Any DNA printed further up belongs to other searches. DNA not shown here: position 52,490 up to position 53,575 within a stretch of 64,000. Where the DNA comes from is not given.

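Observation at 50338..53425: Overlapping J-domain + giant ankyrin-repeat operon between an integrase pseudogene and the Type I R-M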

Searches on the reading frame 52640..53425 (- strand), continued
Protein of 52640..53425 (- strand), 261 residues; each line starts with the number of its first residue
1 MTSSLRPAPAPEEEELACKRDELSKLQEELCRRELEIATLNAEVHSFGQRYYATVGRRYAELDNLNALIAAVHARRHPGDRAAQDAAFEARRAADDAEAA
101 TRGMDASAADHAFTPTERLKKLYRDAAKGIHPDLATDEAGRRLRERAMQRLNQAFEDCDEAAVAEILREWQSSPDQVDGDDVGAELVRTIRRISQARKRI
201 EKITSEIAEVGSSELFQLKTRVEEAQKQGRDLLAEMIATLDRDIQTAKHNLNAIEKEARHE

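Call 48: search_protein_families(library=padloc, alignment_id=A5, max_evalue=0.00001)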
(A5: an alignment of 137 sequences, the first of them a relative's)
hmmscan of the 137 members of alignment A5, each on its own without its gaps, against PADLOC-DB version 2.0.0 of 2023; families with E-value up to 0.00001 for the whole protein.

A. member 1, L001:3534-4052:- (172 aa): 0 families

B. families by the number of members that match (of 137 scanned): 156 families (the first 25 are shown)
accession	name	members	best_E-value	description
PDLC04135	mad3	2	1.5e-53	mads_3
PDLC04991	PDC-S31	2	1.1e-22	-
PDLC02980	AriA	2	4.6e-15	-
PDLC02335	AbiLi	2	3.4e-08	AbiLi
PDLC04182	HEC-01A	2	8.5e-07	-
PDLC04791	PDC-S01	1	3.9e-166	-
PDLC03227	MTase_II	1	4.8e-161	Type II methyltransferase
PDLC03359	MTase_II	1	3.9e-136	Type II methyltransferase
PDLC04943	PDC-S17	1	1.5e-46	-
PDLC04515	PDC-M21A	1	1.3e-45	-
PDLC03338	MTase_II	1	1.6e-45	Type II methyltransferase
PDLC04790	PDC-S01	1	1.3e-44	-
PDLC04298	PDC-M02B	1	1e-41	-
PDLC04303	PDC-M02B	1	1.3e-41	-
PDLC02503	BrxHI|BrxHII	1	5.5e-38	BrxHI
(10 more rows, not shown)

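Call 53: find_related_loci(query=A1, collection=metagenome_contigs, flank=6000)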
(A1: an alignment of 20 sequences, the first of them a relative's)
Query A1 (261 aa) in metagenome_contigs; peptide patterns used: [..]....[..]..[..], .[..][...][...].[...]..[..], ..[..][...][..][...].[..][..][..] (x = any residue, [..] = any of these).
600 stretches matched a pattern (row limit reached: there are more); 179 encode a relative of the query (tblastn E <= 1e-3); the best 80 are kept; 80 distinct loci.
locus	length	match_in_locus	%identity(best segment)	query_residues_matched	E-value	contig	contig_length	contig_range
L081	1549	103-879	41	1-259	4e-66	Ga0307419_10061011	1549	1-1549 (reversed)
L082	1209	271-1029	46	1-254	1e-67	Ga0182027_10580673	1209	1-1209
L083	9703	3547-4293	46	11-259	5e-63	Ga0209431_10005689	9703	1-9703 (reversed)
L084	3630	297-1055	44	1-254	7e-63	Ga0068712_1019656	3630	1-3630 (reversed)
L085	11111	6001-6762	46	1-254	6e-63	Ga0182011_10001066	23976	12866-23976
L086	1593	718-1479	45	1-254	8e-65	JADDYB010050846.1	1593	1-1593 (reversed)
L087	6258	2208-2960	47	1-251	5e-62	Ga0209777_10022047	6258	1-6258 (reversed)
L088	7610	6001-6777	45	1-259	9e-62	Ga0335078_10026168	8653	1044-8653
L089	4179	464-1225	46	1-254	1e-61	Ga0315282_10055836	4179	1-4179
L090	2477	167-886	45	11-254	1e-62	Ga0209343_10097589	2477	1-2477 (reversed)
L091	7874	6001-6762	45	1-254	5e-61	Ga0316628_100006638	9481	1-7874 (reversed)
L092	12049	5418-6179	44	1-254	2e-60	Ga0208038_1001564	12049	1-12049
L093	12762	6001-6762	45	1-254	1e-60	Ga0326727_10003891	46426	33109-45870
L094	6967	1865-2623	46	6-259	1e-59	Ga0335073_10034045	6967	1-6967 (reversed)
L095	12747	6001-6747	45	1-249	2e-59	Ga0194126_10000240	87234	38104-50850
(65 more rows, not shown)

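Call 57: search_protein_families(library=pfam, proteins=[L005:1547-2581:+, L008:10774-12009:+, L017:1002-1826:+, L028:5935-6522:+, L031:1114-1980:+, L034:10752-11552:+, L065:10753-11940:+, L061:1860-2822:+, L090:907-1443:+, L042:10404-11735:+], max_evalue=0.001)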
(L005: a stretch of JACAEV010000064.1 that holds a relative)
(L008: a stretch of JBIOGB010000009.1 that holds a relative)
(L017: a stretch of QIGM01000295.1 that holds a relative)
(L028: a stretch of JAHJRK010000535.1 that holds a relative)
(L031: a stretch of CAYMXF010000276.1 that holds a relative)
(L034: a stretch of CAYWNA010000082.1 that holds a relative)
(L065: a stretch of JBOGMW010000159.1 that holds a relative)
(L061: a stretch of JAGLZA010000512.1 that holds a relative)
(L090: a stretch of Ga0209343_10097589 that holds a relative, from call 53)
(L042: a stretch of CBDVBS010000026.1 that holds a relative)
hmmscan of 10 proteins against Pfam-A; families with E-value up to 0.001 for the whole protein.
L005:1547-2581:+ (344 aa): 1 family
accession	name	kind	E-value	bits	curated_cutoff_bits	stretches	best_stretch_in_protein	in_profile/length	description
PF14903.11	WG_beta_rep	-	1.2e-102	335.9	25.6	8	261-295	1-35/35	WG containing repeat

L008:10774-12009:+ (411 aa): 4 families
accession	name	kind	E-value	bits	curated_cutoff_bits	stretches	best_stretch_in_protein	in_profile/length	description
PF01590.32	GAF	-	4.9e-16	59.9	22.4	1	57-212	2-133/133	GAF domain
PF13185.12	GAF_2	-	5e-13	49.9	28.6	1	55-213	2-136/136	GAF domain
PF00990.26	GGDEF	-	8.5e-09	35.8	23.8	1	290-387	58-151/161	Diguanylate cyclase, GGDEF domain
PF13492.12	GAF_3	-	1.2e-07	32.6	27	1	125-214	51-129/129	GAF domain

L017:1002-1826:+ (274 aa): 3 families
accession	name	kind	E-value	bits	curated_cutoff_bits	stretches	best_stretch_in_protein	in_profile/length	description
PF12799.13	LRR_4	-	4e-08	33.7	27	0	169-206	2-38/44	Leucine Rich repeats (2 copies)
PF13516.12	LRR_6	-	0.00018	21.8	23.4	0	195-212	6-23/24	Leucine Rich repeat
PF13855.12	LRR_8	-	0.00051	20.2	27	0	172-228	5-61/61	Leucine rich repeat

L028:5935-6522:+ (195 aa): 0 families

L031:1114-1980:+ (288 aa): 1 family
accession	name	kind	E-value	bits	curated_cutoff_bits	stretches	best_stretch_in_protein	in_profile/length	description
PF03781.23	FGE-sulfatase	-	9.8e-44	150.4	23.3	1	58-284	4-254/255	Sulfatase-modifying factor enzyme 1-like domain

L034:10752-11552:+ (266 aa): 0 families

L065:10753-11940:+ (395 aa): 5 families
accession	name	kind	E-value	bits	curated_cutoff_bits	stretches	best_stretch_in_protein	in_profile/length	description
PF00400.38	WD40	-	4.5e-08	33.8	27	0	151-176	17-39/39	WD domain, G-beta repeat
PF25174.1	Beta-prop_THOC3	-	1.3e-06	28.1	305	0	53-178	93-201/272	THOC3 beta-propeller domain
PF24807.1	WD40_CDC20-Fz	-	1.2e-05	25.2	200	0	108-181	142-213/292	CDC20/Fizzy WD40 domain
PF24814.1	WD40_Prp19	-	0.00011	21.9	320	1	53-176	96-205/281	Prp19 WD40 domain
PF08662.17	eIF2A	-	0.0003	21.2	20.5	0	105-198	63-160/194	Eukaryotic translation initiation factor eIF2A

L061:1860-2822:+ (320 aa): 2 families
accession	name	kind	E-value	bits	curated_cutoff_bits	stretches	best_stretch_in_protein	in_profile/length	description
PF03120.22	DNA_ligase_OB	-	7e-08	32.7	32.9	1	44-127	2-78/79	NAD-dependent DNA ligase OB-fold domain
PF03119.21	DNA_ligase_ZBD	-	0.00019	21.7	25.8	1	136-161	1-26/27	NAD-dependent DNA ligase C4 zinc finger domain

L090:907-1443:+ (178 aa): 1 family
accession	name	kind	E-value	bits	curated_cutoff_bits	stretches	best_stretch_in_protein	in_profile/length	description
PF00012.26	HSP70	-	1.3e-37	129.7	20.6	1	40-173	384-516/599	Hsp70 protein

L042:10404-11735:+ (443 aa): 8 families
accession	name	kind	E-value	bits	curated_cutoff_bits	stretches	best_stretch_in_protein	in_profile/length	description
PF12796.13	Ank_2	-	1.1e-41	141.7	27.3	3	298-376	21-89/90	Ankyrin repeats (3 copies)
PF00023.36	Ank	-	1.3e-41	138.6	21.1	3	347-378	2-33/33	Ankyrin repeat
PF00012.26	HSP70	-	2.2e-40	138.9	20.6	1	39-167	381-509/599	Hsp70 protein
PF13637.12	Ank_4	-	3.7e-35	119.6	22.7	3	174-223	1-50/50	Ankyrin repeats (many copies)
PF13606.12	Ank_3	-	2.4e-32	107.3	22.3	2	346-375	1-30/30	Ankyrin repeat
PF13857.12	Ank_5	-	2.6e-25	88.6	27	3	189-225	1-37/56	Ankyrin repeats (many copies)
PF24521.3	Ank_KRIT1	-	1.5e-05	25.2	80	0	173-263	21-107/149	KRIT1 ankyrin-repeats domain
PF23745.1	ANK_LRRK2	-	2.9e-05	24.4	27.5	0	173-226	34-87/130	LRRK2 ANK repeat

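Call 58: search_protein_representatives(alignment_id=A3)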
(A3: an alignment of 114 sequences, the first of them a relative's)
Query: 114 sequences, 261 profile positions. Proteins with E-value up to 0.001 (for the whole library): 5322; up to 1e-10: 2275; up to 1e-30: 908. The best 150 are listed.
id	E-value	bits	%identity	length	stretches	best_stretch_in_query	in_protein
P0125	2.0e-105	368.3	-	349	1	3-255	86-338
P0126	1.3e-104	365.7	-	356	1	1-255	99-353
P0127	6.8e-101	353.4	-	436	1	4-258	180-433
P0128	7.8e-101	353.3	-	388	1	3-254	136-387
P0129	9.5e-100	349.7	-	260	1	3-258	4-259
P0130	2.3e-99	348.4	-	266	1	1-257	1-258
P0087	2.4e-99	348.4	-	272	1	5-259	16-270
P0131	3.9e-99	347.7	-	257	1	1-255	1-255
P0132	1.1e-96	339.7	-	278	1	9-253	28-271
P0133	1.0e-95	336.5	-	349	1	2-257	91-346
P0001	2.4e-95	335.2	-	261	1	1-259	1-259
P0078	1.2e-94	333.0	-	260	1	4-257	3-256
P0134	5.2e-94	330.9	-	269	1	8-258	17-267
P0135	7.0e-94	330.5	-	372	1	2-258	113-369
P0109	9.1e-94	330.1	-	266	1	3-255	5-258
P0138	9.3e-93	326.8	-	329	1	8-258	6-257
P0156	1.5e-87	309.7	-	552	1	7-256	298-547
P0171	5.7e-85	301.3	-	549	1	6-259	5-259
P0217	5.4e-81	288.2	-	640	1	1-254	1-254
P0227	2.6e-80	286.0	-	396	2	109-258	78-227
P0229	4.2e-80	285.3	-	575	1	4-259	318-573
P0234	1.4e-79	283.6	-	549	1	3-254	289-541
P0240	3.1e-79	282.5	-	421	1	7-257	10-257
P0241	3.2e-79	282.4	-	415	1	12-257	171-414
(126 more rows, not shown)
